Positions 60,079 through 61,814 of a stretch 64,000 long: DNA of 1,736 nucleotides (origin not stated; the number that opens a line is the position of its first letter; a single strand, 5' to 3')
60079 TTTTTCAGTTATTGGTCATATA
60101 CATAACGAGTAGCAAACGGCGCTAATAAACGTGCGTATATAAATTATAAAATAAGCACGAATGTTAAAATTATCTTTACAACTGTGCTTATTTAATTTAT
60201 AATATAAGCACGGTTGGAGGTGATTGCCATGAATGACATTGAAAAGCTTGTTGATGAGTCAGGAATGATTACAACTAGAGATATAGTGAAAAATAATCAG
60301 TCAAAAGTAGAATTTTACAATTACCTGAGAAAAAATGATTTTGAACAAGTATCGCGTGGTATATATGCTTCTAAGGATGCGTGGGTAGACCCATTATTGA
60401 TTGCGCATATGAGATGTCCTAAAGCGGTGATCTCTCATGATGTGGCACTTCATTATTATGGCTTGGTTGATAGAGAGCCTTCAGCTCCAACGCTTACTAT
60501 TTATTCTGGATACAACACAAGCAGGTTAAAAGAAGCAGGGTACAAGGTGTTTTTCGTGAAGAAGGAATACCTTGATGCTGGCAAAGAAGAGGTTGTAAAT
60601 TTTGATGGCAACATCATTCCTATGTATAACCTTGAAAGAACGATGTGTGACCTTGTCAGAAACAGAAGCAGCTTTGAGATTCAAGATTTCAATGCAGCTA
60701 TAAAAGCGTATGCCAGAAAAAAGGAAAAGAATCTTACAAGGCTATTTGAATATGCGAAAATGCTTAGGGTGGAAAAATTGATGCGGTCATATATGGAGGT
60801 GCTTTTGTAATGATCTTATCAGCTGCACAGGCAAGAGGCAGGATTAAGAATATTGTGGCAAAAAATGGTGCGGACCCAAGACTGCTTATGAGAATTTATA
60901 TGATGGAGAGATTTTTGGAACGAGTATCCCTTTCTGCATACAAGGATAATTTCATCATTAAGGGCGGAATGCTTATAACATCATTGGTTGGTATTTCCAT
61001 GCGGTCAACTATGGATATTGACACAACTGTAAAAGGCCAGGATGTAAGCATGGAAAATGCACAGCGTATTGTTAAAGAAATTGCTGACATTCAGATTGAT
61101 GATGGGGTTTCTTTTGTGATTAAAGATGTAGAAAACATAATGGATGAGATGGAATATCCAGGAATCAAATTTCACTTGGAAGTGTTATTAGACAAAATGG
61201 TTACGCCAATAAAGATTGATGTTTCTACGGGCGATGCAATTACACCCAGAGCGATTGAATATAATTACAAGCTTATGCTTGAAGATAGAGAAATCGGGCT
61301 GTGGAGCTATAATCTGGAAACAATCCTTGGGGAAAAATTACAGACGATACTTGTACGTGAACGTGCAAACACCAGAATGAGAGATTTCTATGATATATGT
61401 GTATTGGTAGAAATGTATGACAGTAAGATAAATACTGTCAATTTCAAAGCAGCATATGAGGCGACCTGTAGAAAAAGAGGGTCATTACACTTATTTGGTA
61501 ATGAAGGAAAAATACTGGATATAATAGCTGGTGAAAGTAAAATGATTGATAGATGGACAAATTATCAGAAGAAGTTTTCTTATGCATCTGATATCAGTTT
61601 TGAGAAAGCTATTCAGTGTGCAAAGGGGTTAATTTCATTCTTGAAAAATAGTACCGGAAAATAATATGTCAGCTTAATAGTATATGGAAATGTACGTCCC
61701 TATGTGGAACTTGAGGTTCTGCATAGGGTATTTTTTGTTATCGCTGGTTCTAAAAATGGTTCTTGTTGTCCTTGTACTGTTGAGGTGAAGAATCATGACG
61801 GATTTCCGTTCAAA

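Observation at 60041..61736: AbiEi/AbiEii abortive-infection cargo with its own promoter, operator-like repeats and terminator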

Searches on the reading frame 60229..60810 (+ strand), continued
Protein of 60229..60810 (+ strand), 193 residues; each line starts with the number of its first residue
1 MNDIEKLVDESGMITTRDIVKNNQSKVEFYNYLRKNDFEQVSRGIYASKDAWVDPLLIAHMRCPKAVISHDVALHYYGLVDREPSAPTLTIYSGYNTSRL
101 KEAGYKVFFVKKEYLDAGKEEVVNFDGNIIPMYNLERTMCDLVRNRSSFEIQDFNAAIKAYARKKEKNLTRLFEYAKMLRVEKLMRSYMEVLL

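Call 54: search_protein_families(library=padloc, proteins=[L011:1705-2592:+, L011:2635-3684:+], max_evalue=0.001)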
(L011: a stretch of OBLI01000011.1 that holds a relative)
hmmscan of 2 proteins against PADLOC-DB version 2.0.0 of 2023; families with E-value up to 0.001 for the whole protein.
L011:1705-2592:+ (295 aa): 7 families
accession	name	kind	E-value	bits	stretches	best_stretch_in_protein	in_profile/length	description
PDLC04925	PDC-S14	-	5e-109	361.9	1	1-295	13-295/301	-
PDLC04923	PDC-S14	-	8.8e-73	243.1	1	1-295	21-310/320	-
PDLC04922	PDC-S14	-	6e-38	128.8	1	5-294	3-297/305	-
PDLC04924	PDC-S14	-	1.4e-23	82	1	36-285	34-271/280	-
PDLC05040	PDC-S57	-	4e-17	60.9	1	182-293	114-223/229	-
PDLC04921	PDC-S14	-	8.3e-17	59.4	1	47-288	44-260/280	-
PDLC02190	DUF3780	-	3.3e-05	21.2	1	182-294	237-355/361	-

L011:2635-3684:+ (349 aa): 9 families
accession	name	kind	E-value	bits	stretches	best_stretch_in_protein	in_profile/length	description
PDLC04972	PDC-S26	-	2.8e-21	74.3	1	5-250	30-279/397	-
PDLC04977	PDC-S26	-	2.2e-17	61.3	1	5-160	29-185/400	-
PDLC04971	PDC-S26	-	9.8e-17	58.9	1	5-153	33-190/415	-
PDLC04983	PDC-S26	-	3.4e-15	54.4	1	7-143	36-165/413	-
PDLC04980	PDC-S26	-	4.5e-14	50.6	1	6-141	31-167/389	-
PDLC04974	PDC-S26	-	2.2e-09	35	1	6-134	32-158/401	-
PDLC04969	PDC-S26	-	7.3e-09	33.1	1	10-99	33-117/367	-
PDLC04982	PDC-S26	-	9.8e-07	26.3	1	6-114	24-139/392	-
PDLC04979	PDC-S26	-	0.0009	16.3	0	7-97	25-106/383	-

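Call 58: list_cluster_members(proteins=[window:60229-60810:+, window:60810-61664:+])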
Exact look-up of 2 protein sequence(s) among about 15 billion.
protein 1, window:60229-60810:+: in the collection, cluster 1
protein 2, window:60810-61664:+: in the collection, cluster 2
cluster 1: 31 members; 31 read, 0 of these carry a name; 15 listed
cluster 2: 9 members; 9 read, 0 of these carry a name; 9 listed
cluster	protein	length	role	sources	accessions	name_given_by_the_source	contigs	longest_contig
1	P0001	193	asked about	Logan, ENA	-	-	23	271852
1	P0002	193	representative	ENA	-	-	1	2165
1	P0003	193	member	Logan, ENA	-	-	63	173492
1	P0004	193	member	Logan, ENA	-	-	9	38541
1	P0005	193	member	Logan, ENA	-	-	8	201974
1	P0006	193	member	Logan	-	-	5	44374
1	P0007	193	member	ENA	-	-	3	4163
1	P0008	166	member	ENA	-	-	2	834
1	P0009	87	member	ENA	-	-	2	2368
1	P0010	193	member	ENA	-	-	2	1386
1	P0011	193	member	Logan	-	-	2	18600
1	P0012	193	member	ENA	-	-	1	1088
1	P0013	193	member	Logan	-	-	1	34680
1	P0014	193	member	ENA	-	-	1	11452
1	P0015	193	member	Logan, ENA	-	-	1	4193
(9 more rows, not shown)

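Call 59: find_encoding_contigs(protein=window:60229-60810:+, flank=6000, max_places=8)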
Protein window:60229-60810:+ (193 aa): 24 contigs read that carry it; 8 places shown.
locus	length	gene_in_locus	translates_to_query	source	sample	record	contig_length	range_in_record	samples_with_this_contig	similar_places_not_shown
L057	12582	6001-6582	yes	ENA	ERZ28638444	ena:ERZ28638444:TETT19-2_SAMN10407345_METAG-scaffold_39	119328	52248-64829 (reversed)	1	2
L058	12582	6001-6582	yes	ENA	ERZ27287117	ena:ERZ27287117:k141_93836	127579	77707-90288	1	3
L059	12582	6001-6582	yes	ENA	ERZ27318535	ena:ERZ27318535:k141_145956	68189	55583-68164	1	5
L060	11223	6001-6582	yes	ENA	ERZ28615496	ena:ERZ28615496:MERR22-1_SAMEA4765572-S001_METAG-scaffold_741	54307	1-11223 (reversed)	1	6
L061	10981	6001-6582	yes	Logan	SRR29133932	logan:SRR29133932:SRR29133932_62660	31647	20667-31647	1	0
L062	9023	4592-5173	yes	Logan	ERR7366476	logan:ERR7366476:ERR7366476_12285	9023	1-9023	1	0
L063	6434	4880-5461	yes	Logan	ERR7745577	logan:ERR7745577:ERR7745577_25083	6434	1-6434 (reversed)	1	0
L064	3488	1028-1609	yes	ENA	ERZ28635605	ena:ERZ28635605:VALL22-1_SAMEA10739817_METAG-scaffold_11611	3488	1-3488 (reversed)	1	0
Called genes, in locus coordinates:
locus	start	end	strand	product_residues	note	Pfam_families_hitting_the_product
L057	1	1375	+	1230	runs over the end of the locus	PF24801:FNIII-A_GpJ, PF13550:Phage-tail_3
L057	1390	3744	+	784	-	PF13385:Laminin_G_3 (weak)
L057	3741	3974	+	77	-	-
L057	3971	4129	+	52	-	-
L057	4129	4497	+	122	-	-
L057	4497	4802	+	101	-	-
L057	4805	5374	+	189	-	PF01183:Glyco_hydro_25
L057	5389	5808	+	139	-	-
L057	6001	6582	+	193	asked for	-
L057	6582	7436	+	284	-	PF08843:AbiEii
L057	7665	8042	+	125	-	PF13936:HTH_38 (weak)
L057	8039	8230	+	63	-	PF09035:Tn916-Xis, PF12728:HTH_17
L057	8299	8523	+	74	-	-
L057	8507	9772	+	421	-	PF02920:Integrase_DNA, PF00589:Phage_integrase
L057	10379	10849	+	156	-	PF01451:LMWPc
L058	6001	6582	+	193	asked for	-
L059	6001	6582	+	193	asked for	-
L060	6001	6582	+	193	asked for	-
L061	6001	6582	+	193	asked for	-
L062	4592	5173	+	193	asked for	-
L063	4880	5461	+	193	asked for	-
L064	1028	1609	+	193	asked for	-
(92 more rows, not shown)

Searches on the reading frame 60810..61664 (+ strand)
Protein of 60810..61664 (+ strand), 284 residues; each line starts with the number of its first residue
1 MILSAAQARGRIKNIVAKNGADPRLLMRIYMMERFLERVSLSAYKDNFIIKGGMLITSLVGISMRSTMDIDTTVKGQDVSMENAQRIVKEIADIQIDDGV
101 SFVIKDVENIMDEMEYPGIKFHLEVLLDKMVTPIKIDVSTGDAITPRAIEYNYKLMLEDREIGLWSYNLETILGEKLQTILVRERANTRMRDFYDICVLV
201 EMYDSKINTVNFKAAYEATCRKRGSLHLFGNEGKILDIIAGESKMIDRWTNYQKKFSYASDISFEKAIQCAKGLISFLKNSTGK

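Call 3: search_protein_families(library=pfam, proteins=[window:60810-61664:+], max_evalue=0.01)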
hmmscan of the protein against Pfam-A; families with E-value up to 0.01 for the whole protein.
window:60810-61664:+ (284 aa): 1 family
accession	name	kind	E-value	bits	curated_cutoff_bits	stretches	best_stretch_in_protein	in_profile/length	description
PF08843.17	AbiEii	-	2.8e-37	129.4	22.5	1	34-269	1-237/238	Nucleotidyl transferase AbiEii toxin, Type IV TA system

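Call 4: search_protein_families(library=padloc, proteins=[window:60810-61664:+], max_evalue=0.01)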
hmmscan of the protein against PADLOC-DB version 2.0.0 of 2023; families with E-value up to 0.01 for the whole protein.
window:60810-61664:+ (284 aa): 25 families
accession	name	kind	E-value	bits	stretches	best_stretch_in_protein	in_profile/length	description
PDLC02288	AbiEii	-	2.5e-93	310.2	1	4-279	9-274/294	AbiEii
PDLC02312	AbiEii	-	2.5e-42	143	1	5-225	9-229/299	AbiEii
PDLC02320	AbiEii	-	1.2e-34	117.4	1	137-277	1-141/147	AbiEii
PDLC02326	AbiEii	-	2.6e-34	116.1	1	6-137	5-132/133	AbiEii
PDLC02291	AbiEii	-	4.3e-30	103.1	1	8-226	19-223/310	AbiEii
PDLC02319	AbiEii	-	1.1e-22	78.9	1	34-225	5-186/241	AbiEii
PDLC02304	AbiEii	-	3.6e-17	61.1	1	10-223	5-209/260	AbiEii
PDLC02310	AbiEii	-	1.1e-14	52.5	1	36-206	30-198/265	AbiEii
PDLC02314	AbiEii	-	2.3e-13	48.1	1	9-224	14-225/290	AbiEii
PDLC02308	AbiEii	-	8.8e-11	40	1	28-214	11-204/279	AbiEii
PDLC02306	AbiEii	-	4.6e-10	37.6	2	134-223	144-229/280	AbiEii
PDLC02321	AbiEii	-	1.7e-08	32.5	1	152-201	169-216/296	AbiEii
PDLC02329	AbiEii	-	2.1e-08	31.8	1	17-202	25-211/294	AbiEii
PDLC02311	AbiEii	-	1e-06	26.7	1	25-194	20-180/283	AbiEii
PDLC02301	AbiEii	-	3.7e-06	24.8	1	35-224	51-243/291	AbiEii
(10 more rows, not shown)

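Call 15: search_solved_structures(query=window:60810-61664:+, max_evalue=1, show_alignments=1)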
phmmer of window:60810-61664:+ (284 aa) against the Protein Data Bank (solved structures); distinct sequences matched with E-value up to 1: 3.
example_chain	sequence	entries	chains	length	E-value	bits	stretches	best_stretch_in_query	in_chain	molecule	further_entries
9hlo_B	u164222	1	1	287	6e-42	147.1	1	20-277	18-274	Abortive infection protein AbiGII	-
8rc3_F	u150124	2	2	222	0.45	13.1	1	107-168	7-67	CRISPR type AFERR-associated protein Csf3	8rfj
9f0l_A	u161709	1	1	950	0.92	12.1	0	138-199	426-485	De novo designed Protein K10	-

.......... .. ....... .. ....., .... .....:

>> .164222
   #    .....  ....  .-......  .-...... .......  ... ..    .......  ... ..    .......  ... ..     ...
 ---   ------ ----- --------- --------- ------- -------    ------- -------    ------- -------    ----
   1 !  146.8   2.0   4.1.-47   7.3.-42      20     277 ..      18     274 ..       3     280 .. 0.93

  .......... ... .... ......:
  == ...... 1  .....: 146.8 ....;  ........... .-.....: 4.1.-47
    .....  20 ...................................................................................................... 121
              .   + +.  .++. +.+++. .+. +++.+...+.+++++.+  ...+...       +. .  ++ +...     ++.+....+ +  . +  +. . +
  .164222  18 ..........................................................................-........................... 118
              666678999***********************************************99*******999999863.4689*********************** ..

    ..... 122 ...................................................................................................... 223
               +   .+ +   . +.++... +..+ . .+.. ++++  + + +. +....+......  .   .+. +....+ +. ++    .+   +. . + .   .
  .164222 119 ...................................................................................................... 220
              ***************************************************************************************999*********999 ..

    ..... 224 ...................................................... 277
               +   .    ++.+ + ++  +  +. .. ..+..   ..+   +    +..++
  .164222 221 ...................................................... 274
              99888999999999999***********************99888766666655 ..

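Call 47: search_protein_families(library=ncbifam, proteins=[window:60810-61664:+], max_evalue=0.001)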
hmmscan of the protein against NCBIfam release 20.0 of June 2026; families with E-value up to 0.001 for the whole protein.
window:60810-61664:+ (284 aa): 0 families
